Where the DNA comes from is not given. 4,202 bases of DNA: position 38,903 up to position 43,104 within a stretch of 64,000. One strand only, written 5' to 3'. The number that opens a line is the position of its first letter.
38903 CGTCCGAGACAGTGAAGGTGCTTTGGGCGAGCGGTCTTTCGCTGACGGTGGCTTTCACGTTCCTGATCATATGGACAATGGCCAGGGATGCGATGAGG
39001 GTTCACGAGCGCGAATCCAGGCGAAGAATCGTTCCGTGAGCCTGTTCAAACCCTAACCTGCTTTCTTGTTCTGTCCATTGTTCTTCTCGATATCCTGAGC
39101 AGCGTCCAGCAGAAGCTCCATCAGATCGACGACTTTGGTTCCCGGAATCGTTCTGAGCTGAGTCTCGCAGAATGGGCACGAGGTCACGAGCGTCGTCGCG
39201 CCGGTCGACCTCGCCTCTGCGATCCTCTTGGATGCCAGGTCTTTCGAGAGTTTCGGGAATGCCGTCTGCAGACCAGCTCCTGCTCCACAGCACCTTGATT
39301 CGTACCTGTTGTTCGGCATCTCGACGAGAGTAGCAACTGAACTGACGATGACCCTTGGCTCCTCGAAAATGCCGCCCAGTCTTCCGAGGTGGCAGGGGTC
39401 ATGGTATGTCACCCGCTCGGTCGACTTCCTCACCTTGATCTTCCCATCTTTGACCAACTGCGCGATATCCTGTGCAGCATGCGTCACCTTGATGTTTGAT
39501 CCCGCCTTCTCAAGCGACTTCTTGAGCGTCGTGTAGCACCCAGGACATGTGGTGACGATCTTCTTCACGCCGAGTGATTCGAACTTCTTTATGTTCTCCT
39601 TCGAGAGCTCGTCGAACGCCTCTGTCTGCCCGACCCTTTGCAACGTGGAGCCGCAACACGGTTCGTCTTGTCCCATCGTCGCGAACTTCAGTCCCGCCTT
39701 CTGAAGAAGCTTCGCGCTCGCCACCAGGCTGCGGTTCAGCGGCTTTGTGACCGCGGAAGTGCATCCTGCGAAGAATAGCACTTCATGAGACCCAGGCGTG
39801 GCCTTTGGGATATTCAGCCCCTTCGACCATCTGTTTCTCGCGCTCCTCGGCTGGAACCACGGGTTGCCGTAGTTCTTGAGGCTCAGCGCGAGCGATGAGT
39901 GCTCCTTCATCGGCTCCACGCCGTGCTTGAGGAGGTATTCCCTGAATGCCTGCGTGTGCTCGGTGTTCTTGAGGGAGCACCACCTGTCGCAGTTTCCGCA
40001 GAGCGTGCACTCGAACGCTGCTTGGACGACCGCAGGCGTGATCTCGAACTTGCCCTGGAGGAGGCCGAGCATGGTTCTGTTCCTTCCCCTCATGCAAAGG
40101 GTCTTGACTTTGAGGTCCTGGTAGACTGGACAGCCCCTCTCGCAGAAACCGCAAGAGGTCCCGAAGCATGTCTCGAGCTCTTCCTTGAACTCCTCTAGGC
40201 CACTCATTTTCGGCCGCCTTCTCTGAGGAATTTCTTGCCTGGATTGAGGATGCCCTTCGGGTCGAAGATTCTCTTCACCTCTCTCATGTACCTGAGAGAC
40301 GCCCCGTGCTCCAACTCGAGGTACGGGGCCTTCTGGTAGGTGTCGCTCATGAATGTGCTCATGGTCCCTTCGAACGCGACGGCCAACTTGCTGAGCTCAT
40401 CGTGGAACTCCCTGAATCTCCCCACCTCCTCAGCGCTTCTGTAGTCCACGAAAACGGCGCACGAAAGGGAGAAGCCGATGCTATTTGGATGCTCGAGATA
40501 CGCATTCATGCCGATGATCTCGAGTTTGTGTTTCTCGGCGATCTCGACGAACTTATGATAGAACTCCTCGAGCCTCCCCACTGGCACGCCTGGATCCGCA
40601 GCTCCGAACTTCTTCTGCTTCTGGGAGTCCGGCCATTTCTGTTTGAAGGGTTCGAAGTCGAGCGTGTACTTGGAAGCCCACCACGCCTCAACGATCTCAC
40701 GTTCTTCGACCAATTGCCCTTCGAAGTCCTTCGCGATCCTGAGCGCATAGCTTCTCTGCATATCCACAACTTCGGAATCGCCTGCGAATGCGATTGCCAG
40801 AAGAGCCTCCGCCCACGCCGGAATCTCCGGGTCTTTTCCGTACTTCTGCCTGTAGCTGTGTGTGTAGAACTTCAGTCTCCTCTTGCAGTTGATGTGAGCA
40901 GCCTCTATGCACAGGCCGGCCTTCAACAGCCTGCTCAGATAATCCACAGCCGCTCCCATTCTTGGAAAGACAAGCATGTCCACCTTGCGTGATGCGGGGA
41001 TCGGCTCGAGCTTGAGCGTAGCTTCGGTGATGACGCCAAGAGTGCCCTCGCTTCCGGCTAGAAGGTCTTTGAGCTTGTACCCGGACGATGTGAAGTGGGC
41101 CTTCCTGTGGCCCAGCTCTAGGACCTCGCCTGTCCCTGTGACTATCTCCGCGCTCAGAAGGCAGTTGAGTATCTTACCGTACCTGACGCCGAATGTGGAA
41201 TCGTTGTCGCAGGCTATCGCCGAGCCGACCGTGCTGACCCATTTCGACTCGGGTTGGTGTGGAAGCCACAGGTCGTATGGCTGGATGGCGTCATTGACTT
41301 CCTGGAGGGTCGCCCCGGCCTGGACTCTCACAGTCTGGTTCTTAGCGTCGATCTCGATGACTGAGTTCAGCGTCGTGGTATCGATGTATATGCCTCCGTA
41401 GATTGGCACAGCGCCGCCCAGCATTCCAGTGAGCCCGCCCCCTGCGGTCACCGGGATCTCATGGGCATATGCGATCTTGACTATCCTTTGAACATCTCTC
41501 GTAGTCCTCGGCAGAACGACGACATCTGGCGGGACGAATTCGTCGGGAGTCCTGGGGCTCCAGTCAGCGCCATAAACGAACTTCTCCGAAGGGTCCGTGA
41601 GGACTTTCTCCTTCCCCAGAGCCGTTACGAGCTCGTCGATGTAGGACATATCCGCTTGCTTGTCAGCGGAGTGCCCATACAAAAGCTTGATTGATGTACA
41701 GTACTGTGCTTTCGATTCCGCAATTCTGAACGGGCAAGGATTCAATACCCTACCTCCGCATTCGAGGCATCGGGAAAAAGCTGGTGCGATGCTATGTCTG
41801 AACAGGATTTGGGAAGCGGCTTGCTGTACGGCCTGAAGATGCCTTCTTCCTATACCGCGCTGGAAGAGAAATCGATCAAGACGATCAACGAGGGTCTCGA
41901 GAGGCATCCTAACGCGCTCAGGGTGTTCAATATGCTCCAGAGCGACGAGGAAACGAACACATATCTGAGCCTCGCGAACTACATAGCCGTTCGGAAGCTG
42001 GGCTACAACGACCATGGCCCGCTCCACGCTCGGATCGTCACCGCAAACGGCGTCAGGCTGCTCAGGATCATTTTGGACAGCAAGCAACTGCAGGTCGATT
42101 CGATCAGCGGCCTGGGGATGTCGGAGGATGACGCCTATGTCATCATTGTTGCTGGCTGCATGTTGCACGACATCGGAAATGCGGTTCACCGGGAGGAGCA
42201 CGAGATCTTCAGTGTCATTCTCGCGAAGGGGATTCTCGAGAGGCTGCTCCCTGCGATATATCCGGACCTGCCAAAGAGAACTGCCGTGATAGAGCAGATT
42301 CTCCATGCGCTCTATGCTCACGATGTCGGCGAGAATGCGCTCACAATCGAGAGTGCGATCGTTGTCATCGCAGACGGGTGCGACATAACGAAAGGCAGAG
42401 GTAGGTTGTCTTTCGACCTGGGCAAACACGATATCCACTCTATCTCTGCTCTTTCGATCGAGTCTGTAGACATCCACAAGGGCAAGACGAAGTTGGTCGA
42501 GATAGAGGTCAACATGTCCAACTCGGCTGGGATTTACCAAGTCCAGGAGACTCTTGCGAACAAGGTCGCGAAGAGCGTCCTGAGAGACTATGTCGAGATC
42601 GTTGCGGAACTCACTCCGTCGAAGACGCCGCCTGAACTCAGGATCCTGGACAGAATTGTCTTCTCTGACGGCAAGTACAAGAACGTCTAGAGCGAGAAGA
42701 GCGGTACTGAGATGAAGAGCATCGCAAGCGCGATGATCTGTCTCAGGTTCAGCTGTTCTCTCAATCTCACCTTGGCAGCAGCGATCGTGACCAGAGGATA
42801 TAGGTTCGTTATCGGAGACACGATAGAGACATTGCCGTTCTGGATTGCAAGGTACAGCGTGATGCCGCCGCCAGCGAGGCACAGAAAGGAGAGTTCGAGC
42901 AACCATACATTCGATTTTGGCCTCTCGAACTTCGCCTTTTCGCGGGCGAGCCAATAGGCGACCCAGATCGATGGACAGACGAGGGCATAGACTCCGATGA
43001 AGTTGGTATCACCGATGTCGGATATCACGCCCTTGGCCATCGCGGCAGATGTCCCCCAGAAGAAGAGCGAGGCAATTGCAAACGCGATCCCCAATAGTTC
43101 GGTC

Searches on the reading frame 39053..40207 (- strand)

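Call 63: search_protein_families(library=pfam, proteins=[window:39053-40207:-], max_evalue=0.0001)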
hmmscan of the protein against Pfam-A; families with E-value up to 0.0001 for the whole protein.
window:39053-40207:- (384 aa): 2 families
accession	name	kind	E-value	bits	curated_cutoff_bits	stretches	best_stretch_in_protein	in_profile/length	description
PF02754.22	CCG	-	2.4e-33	114.5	20.6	2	266-352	1-85/85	Cysteine-rich domain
PF13183.11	Fer4_8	-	1.4e-06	29.2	27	1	17-78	6-65/68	4Fe-4S dicluster domain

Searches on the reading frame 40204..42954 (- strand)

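Call 63: search_protein_families(library=pfam, proteins=[window:40204-42954:-], max_evalue=0.0001)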
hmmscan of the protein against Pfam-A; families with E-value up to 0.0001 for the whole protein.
window:40204-42954:- (916 aa): 2 families
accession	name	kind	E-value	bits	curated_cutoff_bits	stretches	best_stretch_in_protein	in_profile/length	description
PF01565.28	FAD_binding_4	-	3.6e-33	114.6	26.4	1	476-615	1-139/139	FAD binding domain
PF02913.24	FAD-oxidase_C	-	2.7e-19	70.3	21.2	1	653-907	2-247/248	FAD linked oxidases, C-terminal domain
